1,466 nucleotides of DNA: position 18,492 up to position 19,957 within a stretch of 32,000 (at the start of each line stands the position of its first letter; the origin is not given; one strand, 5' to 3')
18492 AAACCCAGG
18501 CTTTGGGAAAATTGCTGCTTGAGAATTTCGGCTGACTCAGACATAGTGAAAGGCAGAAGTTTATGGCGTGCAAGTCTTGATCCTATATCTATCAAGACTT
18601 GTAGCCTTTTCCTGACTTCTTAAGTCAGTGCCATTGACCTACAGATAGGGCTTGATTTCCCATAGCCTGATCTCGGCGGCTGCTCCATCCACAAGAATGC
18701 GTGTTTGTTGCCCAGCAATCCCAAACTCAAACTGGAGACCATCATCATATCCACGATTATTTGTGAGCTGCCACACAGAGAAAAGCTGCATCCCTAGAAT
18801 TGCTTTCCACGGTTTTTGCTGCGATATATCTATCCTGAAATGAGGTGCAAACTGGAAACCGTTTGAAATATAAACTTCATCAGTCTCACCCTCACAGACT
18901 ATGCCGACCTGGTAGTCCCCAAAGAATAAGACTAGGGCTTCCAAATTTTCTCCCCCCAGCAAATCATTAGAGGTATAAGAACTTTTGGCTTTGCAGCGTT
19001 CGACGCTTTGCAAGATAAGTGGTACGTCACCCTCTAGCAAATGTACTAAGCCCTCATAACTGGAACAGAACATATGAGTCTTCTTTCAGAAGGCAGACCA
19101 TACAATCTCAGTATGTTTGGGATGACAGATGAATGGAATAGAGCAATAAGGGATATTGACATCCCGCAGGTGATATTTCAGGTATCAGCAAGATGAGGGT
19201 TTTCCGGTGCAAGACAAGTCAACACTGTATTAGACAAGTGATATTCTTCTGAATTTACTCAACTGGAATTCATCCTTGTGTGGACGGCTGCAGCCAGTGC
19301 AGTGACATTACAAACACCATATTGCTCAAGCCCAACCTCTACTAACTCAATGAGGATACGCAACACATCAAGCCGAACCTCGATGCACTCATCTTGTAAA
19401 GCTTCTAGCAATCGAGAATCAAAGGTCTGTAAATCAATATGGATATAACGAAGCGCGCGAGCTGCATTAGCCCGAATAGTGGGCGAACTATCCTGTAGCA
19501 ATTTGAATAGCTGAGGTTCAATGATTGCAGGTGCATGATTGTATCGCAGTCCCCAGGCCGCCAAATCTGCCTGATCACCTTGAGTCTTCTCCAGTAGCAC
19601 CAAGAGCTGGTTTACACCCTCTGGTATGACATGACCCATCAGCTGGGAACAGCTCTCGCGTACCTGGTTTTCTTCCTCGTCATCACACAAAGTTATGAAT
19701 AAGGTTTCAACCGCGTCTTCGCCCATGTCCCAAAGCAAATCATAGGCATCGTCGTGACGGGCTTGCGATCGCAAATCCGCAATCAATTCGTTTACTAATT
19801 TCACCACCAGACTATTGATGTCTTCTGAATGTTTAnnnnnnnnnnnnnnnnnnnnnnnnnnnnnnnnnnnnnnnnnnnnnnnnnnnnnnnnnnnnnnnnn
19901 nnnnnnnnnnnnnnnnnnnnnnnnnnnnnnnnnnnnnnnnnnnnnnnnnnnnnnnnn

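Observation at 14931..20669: Uncharacterised four-gene cassette: HExxH zincin-like protein, two HEAT-repeat proteins and a small protein. Candidate toxin/immunity or protease-regulator system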

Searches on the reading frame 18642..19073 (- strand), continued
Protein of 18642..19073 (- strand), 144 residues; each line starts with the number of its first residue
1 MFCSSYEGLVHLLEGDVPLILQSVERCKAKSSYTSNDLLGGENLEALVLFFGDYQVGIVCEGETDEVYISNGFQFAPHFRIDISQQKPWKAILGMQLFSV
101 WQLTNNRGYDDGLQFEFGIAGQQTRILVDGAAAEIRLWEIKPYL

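Call 102: search_protein_families(library=pfam, proteins=[P0167, P0266, P0158, P0210, P0281, P0153, P0173, P0186, P0221], max_evalue=0.01)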
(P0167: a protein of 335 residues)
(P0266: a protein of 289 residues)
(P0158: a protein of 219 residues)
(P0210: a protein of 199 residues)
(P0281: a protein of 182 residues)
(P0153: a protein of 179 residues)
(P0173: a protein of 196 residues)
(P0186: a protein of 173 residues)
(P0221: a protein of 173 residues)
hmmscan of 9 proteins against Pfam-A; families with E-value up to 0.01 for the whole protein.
P0167 (335 aa): 1 family
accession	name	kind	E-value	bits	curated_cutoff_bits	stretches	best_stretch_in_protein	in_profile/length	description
PF19860.4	DUF6334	-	3.8e-14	52.7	25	1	211-333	11-124/125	Family of unknown function (DUF6334)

P0266 (289 aa): 1 family
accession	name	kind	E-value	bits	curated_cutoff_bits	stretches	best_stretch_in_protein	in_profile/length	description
PF19860.4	DUF6334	-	1.6e-17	63.6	25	1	29-135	24-124/125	Family of unknown function (DUF6334)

P0158 (219 aa): 1 family
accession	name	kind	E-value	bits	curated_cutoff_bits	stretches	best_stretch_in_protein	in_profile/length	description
PF19860.4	DUF6334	-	2.7e-11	43.5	25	1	115-216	22-116/125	Family of unknown function (DUF6334)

P0210 (199 aa): 1 family
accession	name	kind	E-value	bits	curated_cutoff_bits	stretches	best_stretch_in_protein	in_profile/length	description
PF19860.4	DUF6334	-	2e-13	50.4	25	1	91-191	29-121/125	Family of unknown function (DUF6334)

P0281 (182 aa): 1 family
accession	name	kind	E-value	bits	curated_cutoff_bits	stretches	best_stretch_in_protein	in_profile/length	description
PF19860.4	DUF6334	-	5.6e-11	42.5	25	1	77-178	23-120/125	Family of unknown function (DUF6334)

P0153 (179 aa): 1 family
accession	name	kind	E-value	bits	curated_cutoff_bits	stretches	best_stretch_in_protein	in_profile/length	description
PF19860.4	DUF6334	-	4.9e-15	55.6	25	1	73-176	22-118/125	Family of unknown function (DUF6334)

P0173 (196 aa): 1 family
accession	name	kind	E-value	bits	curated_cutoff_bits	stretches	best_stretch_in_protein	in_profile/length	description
PF19860.4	DUF6334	-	3.3e-14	53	25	1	23-131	17-118/125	Family of unknown function (DUF6334)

P0186 (173 aa): 1 family
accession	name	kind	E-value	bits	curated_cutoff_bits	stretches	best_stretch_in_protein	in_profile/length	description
PF19860.4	DUF6334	-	3e-18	66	25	1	35-137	29-124/125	Family of unknown function (DUF6334)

P0221 (173 aa): 1 family
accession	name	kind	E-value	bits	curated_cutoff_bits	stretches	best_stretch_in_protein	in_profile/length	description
PF19860.4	DUF6334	-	2.8e-18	66.1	25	1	62-169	18-121/125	Family of unknown function (DUF6334)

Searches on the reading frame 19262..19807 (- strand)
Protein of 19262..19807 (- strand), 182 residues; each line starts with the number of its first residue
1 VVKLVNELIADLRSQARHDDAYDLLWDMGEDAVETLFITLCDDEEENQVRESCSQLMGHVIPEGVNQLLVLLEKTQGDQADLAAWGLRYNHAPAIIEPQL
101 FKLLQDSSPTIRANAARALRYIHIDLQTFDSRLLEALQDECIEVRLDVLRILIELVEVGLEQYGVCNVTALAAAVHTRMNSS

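Call 3: search_protein_families(library=pfam, proteins=[window:19262-19807:-], max_evalue=1)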
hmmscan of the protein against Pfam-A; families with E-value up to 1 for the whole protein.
window:19262-19807:- (182 aa): 10 families
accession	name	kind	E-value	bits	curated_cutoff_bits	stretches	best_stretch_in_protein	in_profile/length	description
PF02985.28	HEAT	-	3.2e-11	42.8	23.5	2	98-120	3-25/31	HEAT repeat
PF13513.12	HEAT_EZ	-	9.2e-08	32.9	27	1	96-121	29-54/55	HEAT-like repeat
PF13646.12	HEAT_2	-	2.4e-07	31.4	27.7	1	73-143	10-77/88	HEAT repeats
PF25598.1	ARM_PUB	-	0.0058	16.5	33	1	36-154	47-146/308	Plant U-box protein ARM repeat region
PF12717.13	Cnd1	-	0.027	15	26.4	1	110-156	1-49/162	non-SMC mitotic condensation complex subunit 1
PF00514.29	Arm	-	0.031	14.8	20.6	1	98-122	15-39/41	Armadillo/beta-catenin-like repeat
PF04055.27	Radical_SAM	-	0.066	13.8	29.5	1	118-157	101-142/166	Radical SAM superfamily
PF25780.1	TPR_IPO5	-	0.13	12.9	27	0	99-139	85-125/172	IPO5-like, TPR repeats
PF21581.3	SCD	-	0.18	12.6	27.5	0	135-157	37-59/75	Stromalin conservative domain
PF10798.13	YmgB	-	0.61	10.4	22.3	0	132-156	28-52/59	Biofilm development protein YmgB/AriR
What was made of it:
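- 19259..19807 (-): P2, 182 aa. Generic HEAT-like repeat protein, C-terminally shorter than its 216-aa orthologue. Pfam HEAT, HEAT_EZ and HEAT_2 (call 3).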

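Call 4: search_protein_families(library=ncbifam, proteins=[window:19262-19807:-], max_evalue=1)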
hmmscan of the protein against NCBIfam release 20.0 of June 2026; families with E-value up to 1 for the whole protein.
window:19262-19807:- (182 aa): 2 families
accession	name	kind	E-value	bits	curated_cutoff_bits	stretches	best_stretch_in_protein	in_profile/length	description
NF010374.0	PRK13800.1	equivalog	0.0018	16.6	1196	1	31-157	622-744/898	fumarate reductase/succinate dehydrogenase flavoprotein subunit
NF045662.1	DVU0298_fam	equivalog_domain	0.019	14.5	75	1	96-140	146-187/213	DVU0298 family protein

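Call 5: search_protein_families(library=padloc, proteins=[window:19262-19807:-], max_evalue=1)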
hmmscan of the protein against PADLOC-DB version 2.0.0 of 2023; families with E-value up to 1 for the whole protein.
window:19262-19807:- (182 aa): 1 family
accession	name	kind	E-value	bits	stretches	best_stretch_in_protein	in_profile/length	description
PDLC02919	HEAT-ARM_XIII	-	0.007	11.7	1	47-121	867-939/1972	-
